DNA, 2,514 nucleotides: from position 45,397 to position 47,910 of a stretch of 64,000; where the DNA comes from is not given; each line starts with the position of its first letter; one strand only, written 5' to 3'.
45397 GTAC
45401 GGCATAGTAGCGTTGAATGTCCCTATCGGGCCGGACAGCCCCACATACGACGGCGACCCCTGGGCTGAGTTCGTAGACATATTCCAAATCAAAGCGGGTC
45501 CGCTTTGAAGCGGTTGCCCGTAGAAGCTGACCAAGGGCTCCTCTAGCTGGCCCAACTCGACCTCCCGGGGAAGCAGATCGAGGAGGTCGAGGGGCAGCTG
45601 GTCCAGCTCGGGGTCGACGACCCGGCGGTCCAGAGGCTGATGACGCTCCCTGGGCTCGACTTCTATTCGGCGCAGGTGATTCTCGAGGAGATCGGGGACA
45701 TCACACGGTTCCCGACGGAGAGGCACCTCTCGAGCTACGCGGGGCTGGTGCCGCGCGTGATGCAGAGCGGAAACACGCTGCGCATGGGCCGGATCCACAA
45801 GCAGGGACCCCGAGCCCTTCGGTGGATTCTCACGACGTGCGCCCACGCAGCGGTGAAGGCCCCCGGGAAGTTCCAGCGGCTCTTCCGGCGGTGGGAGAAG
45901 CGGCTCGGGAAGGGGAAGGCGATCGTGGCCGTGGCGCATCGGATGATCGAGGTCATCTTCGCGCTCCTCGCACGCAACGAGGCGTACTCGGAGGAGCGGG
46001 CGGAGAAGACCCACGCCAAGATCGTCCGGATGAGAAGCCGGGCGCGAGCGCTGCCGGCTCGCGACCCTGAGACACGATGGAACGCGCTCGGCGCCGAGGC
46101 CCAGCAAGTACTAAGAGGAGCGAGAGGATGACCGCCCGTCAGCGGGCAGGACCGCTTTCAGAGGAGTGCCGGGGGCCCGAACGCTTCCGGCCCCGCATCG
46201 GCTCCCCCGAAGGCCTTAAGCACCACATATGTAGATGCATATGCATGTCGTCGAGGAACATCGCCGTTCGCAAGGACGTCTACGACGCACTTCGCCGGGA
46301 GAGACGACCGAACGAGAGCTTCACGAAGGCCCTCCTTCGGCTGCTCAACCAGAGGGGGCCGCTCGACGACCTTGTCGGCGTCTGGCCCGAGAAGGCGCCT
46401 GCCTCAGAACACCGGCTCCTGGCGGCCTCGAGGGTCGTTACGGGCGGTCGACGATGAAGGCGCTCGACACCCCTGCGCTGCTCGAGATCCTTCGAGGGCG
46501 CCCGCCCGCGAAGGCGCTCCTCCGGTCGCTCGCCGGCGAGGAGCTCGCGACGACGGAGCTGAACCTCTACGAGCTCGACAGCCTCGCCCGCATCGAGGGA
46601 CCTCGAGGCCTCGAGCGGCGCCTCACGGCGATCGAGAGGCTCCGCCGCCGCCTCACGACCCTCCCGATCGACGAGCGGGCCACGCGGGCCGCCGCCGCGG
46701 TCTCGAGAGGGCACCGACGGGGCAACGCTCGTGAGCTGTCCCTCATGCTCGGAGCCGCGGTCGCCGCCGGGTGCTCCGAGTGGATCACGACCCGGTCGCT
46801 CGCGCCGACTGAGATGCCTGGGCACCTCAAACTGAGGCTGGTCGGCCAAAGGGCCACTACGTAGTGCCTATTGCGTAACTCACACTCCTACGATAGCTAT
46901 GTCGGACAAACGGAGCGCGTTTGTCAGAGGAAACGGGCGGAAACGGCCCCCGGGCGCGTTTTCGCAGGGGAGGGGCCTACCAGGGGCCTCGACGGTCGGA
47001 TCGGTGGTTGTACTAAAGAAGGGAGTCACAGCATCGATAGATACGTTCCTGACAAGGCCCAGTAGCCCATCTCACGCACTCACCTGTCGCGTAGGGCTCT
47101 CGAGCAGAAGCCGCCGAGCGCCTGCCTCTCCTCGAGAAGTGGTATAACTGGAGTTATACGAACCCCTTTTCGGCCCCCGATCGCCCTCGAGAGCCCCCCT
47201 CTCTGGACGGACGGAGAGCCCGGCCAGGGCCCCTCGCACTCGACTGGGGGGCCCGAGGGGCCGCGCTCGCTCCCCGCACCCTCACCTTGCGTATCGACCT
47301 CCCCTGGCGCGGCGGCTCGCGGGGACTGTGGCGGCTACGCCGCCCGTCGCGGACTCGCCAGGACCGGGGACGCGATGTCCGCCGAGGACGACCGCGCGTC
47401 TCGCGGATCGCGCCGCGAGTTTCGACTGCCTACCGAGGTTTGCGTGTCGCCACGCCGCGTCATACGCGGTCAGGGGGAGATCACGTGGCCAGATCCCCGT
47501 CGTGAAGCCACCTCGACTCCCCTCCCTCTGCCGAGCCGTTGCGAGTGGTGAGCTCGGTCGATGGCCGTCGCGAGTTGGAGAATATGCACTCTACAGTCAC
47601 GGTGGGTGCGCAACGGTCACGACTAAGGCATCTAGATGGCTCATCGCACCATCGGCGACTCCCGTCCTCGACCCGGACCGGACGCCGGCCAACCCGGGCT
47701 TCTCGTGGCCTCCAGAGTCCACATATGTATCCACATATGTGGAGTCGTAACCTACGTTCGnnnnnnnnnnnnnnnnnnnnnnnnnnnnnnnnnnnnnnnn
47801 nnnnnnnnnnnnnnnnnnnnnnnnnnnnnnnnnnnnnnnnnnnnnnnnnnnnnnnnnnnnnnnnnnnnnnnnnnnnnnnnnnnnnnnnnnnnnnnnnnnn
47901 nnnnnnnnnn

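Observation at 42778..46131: IS110-family transposase gene split in two by an IS3-family element plus about 0.9 kb of unknown lower-GC cargo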

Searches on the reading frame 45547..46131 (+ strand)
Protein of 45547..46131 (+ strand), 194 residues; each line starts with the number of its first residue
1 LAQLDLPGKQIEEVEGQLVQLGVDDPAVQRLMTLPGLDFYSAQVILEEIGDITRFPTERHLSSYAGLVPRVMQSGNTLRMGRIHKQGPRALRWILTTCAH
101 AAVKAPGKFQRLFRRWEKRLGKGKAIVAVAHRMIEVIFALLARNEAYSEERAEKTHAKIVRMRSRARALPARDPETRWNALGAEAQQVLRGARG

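Call 4: search_protein_families(library=pfam, proteins=[window:45547-46131:+], max_evalue=0.1)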
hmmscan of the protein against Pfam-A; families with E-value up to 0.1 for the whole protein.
window:45547-46131:+ (194 aa): 2 families
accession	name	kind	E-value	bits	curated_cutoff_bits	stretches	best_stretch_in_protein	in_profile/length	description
PF02371.22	Transposase_20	-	1.5e-22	80.2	21.3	1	29-111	2-84/87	Transposase IS116/IS110/IS902 family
PF01981.21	PTH2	-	0.045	14.4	23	0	94-130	18-57/115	Peptidyl-tRNA hydrolase PTH2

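Call 9: find_homologous_proteins(query=window:45547-46131:+)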
Query window:45547-46131:+ (194 aa): 94 proteins with E <= 0.001 among 524 candidates.
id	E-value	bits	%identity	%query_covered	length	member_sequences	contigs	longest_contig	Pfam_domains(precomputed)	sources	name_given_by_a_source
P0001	1.0e-96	340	79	100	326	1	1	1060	PF01548.24,PF02371.23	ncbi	ncbi:MAG: IS110 family transposase, partial [Nitrososphaerales archaeon]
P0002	3.4e-88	312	76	100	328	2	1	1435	PF01548.24,PF02371.23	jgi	jgi:transposase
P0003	4.5e-87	309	72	99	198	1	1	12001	PF02371.23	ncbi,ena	-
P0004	1.7e-76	274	80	82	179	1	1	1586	PF02371.23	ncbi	ncbi:MAG: transposase, partial [Acidimicrobiales bacterium]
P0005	7.6e-74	266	72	87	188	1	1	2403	PF02371.23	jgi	jgi:hypothetical protein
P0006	4.8e-68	247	81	73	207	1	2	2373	PF02371.23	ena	-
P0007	2.0e-55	206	89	59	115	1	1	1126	-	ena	-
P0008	5.0e-55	204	54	99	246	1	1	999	PF02371.23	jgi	jgi:transposase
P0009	3.2e-52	195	75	62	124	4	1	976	-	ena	-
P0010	9.0e-51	190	79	56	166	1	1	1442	PF02371.23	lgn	-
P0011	2.2e-47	179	71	63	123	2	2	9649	-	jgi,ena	-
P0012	3.7e-46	175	69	61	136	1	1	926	-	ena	-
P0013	3.5e-45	172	81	52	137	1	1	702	-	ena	-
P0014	3.3e-43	166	71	66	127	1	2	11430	-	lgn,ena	-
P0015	6.4e-43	165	70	59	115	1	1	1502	-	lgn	-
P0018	7.6e-29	119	46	76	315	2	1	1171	PF01548.24,PF02371.23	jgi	jgi:transposase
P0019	1.2e-28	118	74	44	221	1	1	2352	PF01548.24,PF02371.23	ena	-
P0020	1.5e-28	118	51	64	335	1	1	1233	PF01548.24,PF02371.23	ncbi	-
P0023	1.9e-26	111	80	37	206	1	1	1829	PF01548.24,PF02371.23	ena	-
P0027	5.9e-23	100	44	73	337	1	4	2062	PF01548.24,PF02371.23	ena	-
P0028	6.9e-23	100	39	72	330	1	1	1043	PF01548.24,PF02371.23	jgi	jgi:transposase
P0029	1.0e-22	99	42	72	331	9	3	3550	PF01548.24,PF02371.23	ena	-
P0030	1.3e-22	99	43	67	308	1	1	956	PF01548.24,PF02371.23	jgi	jgi:transposase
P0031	6.1e-22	96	39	72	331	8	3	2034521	PF01548.24,PF02371.23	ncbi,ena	-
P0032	6.9e-22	96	39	76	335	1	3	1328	PF01548.24,PF02371.23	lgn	-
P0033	9.0e-22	96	40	77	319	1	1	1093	PF01548.24,PF02371.23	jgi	jgi:transposase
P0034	1.6e-21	95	41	78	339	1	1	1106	PF01548.24,PF02371.23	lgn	-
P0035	2.8e-21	94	43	76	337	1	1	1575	PF01548.24,PF02371.23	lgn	-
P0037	1.1e-18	86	37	93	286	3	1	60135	PF01548.24,PF02371.23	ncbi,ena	-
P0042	4.3e-18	84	36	78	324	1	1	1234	PF01548.24,PF02371.23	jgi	jgi:transposase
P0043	4.6e-18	84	38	73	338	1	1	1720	PF01548.24,PF02371.23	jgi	jgi:transposase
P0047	1.8e-17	82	37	76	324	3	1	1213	PF01548.24,PF02371.23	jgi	jgi:transposase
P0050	3.4e-17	81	37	77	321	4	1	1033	PF01548.24,PF02371.23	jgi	jgi:transposase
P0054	8.6e-17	80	44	53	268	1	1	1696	PF01548.24,PF02371.23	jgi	-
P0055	4.0e-16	77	35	73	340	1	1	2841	PF01548.24,PF02371.23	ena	-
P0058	6.1e-15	74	33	73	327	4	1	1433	PF01548.24,PF02371.23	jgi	-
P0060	1.9e-14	72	37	60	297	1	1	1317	PF01548.24,PF02371.23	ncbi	-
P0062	3.8e-14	71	38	73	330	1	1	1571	PF01548.24,PF02371.23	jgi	-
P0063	1.5e-13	69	45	52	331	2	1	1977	PF01548.24,PF02371.23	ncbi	-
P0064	2.3e-13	68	33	73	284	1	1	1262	PF01548.24,PF02371.23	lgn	-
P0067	2.9e-12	65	37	76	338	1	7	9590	PF01548.24,PF02371.23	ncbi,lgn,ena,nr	ncbi:MAG: IS110 family transposase [Maritimibacter sp.]|nr:IS110 family transposase [Maritimibacter 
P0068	3.7e-12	65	36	71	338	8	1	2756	PF01548.24,PF02371.23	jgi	-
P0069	3.8e-12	64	37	72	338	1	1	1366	PF01548.24,PF02371.23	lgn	-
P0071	6.7e-12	64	37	72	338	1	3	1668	PF01548.24,PF02371.23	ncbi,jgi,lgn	-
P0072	1.0e-11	63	37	72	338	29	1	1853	PF01548.24,PF02371.23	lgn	-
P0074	1.2e-11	63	34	76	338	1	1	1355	PF01548.24,PF02371.23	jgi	jgi:transposase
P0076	3.6e-11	61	37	76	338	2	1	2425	PF01548.24,PF02371.23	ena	-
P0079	9.9e-11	60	39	62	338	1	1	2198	PF01548.24,PF02371.23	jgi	-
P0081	3.5e-10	58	31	76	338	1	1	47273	PF01548.24,PF02371.23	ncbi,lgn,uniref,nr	ncbi:IS110 family transposase [Candidatus Halocynthiibacter alkanivorans]|uniref:IS110 family transp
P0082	3.6e-10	58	35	73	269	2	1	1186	PF01548.24,PF02371.23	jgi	jgi:transposase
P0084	4.2e-10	58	34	72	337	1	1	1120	PF01548.24,PF02371.23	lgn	-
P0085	4.4e-10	58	33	72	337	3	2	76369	PF01548.24,PF02371.23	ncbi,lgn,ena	-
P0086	8.2e-10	57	33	76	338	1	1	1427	PF01548.24,PF02371.23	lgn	-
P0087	2.2e-9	55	74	24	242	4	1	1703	PF01548.24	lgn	-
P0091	6.0e-8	51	31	76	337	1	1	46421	PF01548.24,PF02371.23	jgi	jgi:transposase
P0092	1.4e-6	46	33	78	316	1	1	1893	PF01548.24,PF02371.23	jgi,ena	-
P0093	7.4e-6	44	39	43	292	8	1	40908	PF01548.24,PF02371.23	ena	-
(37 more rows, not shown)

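Call 24: find_encoding_contigs(protein=P0006, flank=6000)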
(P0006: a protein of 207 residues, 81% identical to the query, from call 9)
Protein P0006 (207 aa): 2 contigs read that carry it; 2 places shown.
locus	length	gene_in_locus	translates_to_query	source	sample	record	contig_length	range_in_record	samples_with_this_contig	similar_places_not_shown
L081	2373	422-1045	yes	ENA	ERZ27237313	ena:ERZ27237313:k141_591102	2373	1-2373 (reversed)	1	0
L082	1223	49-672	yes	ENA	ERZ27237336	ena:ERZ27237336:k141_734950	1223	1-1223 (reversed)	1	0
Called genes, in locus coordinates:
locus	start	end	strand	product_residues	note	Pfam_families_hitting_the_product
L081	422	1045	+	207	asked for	PF02371:Transposase_20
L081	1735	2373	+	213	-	?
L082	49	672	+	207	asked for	PF02371:Transposase_20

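Call 25: find_encoding_contigs(protein=P0087, flank=6000)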
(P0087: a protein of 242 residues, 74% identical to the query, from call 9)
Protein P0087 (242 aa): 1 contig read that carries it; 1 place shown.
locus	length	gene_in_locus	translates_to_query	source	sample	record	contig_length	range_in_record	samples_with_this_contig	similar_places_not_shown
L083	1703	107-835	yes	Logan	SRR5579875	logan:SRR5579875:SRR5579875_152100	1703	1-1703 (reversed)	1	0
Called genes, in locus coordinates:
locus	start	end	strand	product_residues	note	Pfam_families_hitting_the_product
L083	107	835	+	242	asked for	PF01548:DEDD_Tnp_IS110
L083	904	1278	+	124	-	-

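Call 26: find_encoding_contigs(protein=P0003, flank=8000)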
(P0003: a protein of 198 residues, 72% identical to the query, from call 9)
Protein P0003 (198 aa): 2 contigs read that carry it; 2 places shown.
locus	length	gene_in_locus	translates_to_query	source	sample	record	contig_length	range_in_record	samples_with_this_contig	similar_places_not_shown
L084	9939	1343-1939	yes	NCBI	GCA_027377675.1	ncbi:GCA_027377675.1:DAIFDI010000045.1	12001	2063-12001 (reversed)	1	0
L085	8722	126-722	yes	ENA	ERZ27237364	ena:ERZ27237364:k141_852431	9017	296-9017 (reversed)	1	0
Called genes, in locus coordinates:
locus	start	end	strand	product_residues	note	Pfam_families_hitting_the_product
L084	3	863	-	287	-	?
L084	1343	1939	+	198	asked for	PF02371:Transposase_20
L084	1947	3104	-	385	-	PF13384:HTH_23 (faint), PF13551:HTH_29 (faint), PF13565:HTH_32, PF13358:DDE_3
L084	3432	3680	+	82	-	-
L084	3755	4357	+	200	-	PF00583:Acetyltransf_1, PF13673:Acetyltransf_10 (weak), PF13508:Acetyltransf_7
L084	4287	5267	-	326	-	-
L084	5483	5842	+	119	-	PF01918:Alba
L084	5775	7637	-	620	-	PF07758:DUF1614, PF06271:RDD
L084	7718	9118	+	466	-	PF00206:Lyase_1, PF10415:FumaraseC_C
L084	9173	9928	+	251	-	PF01978:TrmB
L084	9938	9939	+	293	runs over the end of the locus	PF25133:TYW2_N_2, PF02475:TRM5-TYW2_MTfase, PF03602:Cons_hypoth95 (weak), PF06325:PrmA (weak), PF13649:Methyltransf_25 (weak)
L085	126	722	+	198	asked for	PF02371:Transposase_20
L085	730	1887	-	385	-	PF13384:HTH_23 (faint), PF13551:HTH_29 (faint), PF13565:HTH_32, PF13358:DDE_3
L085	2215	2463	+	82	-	-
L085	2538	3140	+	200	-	PF00583:Acetyltransf_1, PF13673:Acetyltransf_10 (weak), PF13508:Acetyltransf_7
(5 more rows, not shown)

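Call 42: list_cluster_members(proteins=[P0095, window:45640-46131:+, window:40761-42158:-])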
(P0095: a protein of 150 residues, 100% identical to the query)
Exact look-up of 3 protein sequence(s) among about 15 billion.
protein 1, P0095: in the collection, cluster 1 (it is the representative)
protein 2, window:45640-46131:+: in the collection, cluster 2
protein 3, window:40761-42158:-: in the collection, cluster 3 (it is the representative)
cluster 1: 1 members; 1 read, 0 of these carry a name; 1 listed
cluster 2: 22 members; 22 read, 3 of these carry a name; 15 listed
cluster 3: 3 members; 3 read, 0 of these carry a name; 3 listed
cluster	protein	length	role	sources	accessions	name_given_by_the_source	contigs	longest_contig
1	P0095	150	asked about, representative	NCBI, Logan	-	-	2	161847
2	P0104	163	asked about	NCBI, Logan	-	-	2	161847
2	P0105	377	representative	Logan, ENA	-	-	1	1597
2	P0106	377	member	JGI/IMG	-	transposase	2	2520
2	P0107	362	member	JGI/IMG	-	transposase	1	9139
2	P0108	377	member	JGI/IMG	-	transposase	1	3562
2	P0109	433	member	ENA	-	-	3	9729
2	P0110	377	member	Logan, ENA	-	-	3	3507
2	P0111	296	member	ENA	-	-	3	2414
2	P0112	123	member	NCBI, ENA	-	-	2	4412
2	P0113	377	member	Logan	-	-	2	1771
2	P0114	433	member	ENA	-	-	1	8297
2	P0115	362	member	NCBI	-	-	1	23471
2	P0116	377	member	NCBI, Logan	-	-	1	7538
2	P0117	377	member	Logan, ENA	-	-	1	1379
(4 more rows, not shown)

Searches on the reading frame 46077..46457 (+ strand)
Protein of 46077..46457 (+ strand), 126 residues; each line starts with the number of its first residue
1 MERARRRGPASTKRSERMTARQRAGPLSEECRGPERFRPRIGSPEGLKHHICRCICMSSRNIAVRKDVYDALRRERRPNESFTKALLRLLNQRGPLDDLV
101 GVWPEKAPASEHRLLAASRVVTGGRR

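Call 4: search_protein_families(library=pfam, proteins=[window:46077-46457:+], max_evalue=0.1)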
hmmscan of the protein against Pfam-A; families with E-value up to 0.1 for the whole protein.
window:46077-46457:+ (126 aa): 1 family
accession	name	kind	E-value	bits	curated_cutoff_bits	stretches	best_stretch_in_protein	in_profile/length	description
PF02697.20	VAPB_antitox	-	2.7e-08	34.9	27.9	1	60-106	1-52/69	Putative antitoxin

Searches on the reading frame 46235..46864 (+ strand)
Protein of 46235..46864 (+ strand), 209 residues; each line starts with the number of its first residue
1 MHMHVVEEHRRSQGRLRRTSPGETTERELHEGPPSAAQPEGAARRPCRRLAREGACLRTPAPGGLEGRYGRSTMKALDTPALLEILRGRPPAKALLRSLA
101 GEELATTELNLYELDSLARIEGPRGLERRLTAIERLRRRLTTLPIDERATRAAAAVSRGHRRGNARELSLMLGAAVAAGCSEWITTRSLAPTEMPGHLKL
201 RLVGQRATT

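Call 4: search_protein_families(library=pfam, proteins=[window:46235-46864:+], max_evalue=0.1)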
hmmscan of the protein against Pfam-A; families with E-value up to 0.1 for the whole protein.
window:46235-46864:+ (209 aa): 1 family
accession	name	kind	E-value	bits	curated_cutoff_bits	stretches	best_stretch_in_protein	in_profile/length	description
PF01850.27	PIN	-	8.2e-09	36.6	23.6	1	77-165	3-89/120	PIN domain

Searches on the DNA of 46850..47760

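Call 84: search_rna_families(source=window, start=46850, end=47760, threshold=evalue, max_evalue=1)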
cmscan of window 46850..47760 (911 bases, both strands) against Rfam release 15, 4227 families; matches with E-value up to 1: 0.
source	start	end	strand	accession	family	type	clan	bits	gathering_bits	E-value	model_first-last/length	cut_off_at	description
